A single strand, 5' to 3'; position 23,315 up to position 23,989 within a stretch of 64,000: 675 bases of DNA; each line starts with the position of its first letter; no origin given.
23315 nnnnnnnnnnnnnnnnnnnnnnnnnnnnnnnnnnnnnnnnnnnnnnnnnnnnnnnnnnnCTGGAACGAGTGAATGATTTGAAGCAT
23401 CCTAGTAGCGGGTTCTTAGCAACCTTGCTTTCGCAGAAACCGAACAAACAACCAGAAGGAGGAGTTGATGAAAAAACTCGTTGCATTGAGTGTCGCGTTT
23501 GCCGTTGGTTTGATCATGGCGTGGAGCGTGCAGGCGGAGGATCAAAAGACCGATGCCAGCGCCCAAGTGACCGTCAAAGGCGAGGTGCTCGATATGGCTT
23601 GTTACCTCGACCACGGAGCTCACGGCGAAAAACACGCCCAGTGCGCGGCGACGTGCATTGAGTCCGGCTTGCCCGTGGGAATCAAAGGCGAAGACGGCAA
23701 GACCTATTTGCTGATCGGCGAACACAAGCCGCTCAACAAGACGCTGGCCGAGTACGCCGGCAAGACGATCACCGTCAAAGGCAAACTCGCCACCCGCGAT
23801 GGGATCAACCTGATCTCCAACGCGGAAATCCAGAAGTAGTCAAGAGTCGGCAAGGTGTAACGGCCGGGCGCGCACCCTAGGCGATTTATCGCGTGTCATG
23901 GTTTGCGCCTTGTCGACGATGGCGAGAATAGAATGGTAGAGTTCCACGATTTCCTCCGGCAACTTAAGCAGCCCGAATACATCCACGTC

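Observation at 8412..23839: Copper-efflux supercluster governed by an ECF sigma / anti-sigma / CpxP-like module instead of a CusRS two-component system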

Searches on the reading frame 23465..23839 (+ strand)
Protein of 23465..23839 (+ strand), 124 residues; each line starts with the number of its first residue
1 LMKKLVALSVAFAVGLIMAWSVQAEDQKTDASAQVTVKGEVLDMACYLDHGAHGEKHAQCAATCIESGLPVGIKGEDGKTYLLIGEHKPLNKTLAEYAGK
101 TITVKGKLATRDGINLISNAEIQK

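Call 3: search_protein_families(library=pfam, proteins=[window:23465-23839:+], max_evalue=0.01)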
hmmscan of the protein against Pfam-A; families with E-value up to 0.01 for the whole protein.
window:23465-23839:+ (124 aa): 0 families

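Call 11: search_protein_families(library=ncbifam, proteins=[window:23465-23839:+], max_evalue=0.01)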
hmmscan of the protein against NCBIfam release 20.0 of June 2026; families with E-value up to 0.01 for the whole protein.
window:23465-23839:+ (124 aa): 0 families

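Call 77: find_homologous_proteins(query=window:23468-23836:+, max_evalue=0.001)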
Query window:23468-23836:+ (123 aa): 1381 proteins with E <= 0.001 among 1400 candidates; the best 120 are listed.
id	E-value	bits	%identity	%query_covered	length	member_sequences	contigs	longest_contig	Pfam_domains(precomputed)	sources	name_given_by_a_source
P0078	1.1e-70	253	96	100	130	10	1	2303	-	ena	-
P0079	1.5e-68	246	96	100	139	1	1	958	-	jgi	-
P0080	1.5e-68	246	96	100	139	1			-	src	-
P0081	3.3e-68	245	95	100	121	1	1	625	-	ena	-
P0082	1.6e-67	242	94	100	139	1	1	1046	-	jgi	-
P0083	4.0e-67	241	93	100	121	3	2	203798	-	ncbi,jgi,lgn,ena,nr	ncbi:MAG TPA: hypothetical protein VNL17_16210 [Verrucomicrobiae bacterium]|nr:hypothetical protein 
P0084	1.3e-66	240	92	100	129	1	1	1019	-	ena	-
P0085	3.1e-66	238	92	100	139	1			-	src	-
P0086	1.0e-65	237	90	100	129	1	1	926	-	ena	-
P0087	1.9e-64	233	87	100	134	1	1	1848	-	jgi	-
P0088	4.4e-64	231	89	100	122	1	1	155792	-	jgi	jgi:hypothetical protein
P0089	1.6e-62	226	87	100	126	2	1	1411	-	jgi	jgi:hypothetical protein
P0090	3.6e-62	225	85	100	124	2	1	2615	-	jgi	jgi:hypothetical protein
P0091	1.4e-61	223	85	100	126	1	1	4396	-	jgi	jgi:hypothetical protein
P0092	6.4e-61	221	87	100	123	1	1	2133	-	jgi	jgi:hypothetical protein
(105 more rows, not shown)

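Call 82: predict_structure(alignment_id=A5)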
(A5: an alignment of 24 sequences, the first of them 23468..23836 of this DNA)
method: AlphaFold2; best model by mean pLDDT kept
length: 123 residues; sequences in the alignment: 24
mean_pLDDT: 80.7   pTM: 0.68
mean pLDDT of the five models: 80.7, 73.4, 72.8, 71.3, 69.1
residues with pLDDT >= 90: 77; 70-90: 15; 50-70: 5; < 50: 26
segments of 3 or more residues with pLDDT < 50: 1-3, 6-15, 17-20, 22-30
pLDDT, mean of each block of 10 residues (from residue 1): 48 47 42 90 93 92 94 95 88 95 93 91 88
secondary structure, 60 per line:
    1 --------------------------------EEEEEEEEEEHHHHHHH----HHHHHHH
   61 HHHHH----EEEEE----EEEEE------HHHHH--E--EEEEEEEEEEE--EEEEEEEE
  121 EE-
elements in order: E33-42 H43-49 H54-65 E70-74 E79-83 H90-94 E100-110 E113-122

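Call 85: fold_search(model_id=the predicted structure, library=pdb)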
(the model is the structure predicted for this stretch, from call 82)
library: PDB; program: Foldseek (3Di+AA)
matches with E <= 10: 562; with E <= 0.001: 0
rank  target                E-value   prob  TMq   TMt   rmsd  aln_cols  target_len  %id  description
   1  3f1z_G                1.7e-02  0.98  0.42  0.43   6.7       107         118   16  Crystal structure of putative nucleic acid-binding lipoprotein (YP_001337197.1) from Klebsiella pneumoniae subsp. pneu (released 2008-11-18)
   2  3eiv_D                2.7e-02  0.80  0.36  0.42   8.6       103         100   17  Crystal Structure of Single-stranded DNA-binding protein from Streptomyces coelicolor (released 2009-09-08)
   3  3lgj_A                2.9e-02  0.82  0.36  0.44   9.0       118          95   13  Crystal structure of single-stranded binding protein (ssb) from Bartonella henselae (released 2010-02-16)
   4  8aaj_C                4.0e-02  0.98  0.40  0.43   5.7        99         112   11  Crystal structure of the Pyrococcus abyssi RPA (apo form) (released 2023-05-03)
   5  1jt8_MODEL_1_A        4.5e-02  0.66  0.32  0.37  11.0       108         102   14  ARCHAEAL INITIATION FACTOR-1A, AIF-1A (released 2001-09-05)
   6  3lgj_B                5.8e-02  0.75  0.39  0.47   7.7       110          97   18  Crystal structure of single-stranded binding protein (ssb) from Bartonella henselae (released 2010-02-16)
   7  3f1z_D                6.2e-02  0.89  0.41  0.43   7.2       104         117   17  Crystal structure of putative nucleic acid-binding lipoprotein (YP_001337197.1) from Klebsiella pneumoniae subsp. pneu (released 2008-11-18)
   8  8guf_B                6.6e-02  0.72  0.37  0.43   6.7       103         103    7  Crystal structure of cyclic B subunit of type II heat labile enterotoxin (released 2023-09-20)
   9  7prs_DDD              6.6e-02  0.69  0.36  0.43   6.7       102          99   10  Crystal Structure of the B subunit of heat labile enterotoxin LT-IIc from Escherichia coli in complex with Sialyl-la (released 2022-02-02)
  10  1mjc                  7.1e-02  0.82  0.34  0.52   5.3        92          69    8  CRYSTAL STRUCTURE OF CSPA, THE MAJOR COLD SHOCK PROTEIN OF ESCHERICHIA COLI (released 1994-06-22)
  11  9di4_B                7.1e-02  0.80  0.37  0.34   6.1       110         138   10  RMI1-RMI2 bound to cyclic peptide L4 (released 2025-07-02)
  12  1tii_D                8.0e-02  0.72  0.37  0.44   6.6       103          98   11  ESCHERICHIA COLI HEAT LABILE ENTEROTOXIN TYPE IIB (released 1996-08-17)
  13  6skf_Bc               8.0e-02  0.47  0.30  0.37   8.1       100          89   12  Cryo-EM Structure of T. kodakarensis 70S ribosome (released 2020-07-29)
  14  9dcn_MODEL_1_A        8.6e-02  0.66  0.32  0.45   8.7       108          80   14  Solution structure of the translation initiation factor IF-1 from Neisseria gonorrhoeae (NCCP11945). Seattle S (released 2024-10-16)
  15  8c5y_L                9.1e-02  0.90  0.38  0.42   6.1       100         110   12  RPA tetrameric supercomplex from Pyrococcus abyssi (released 2023-05-03)
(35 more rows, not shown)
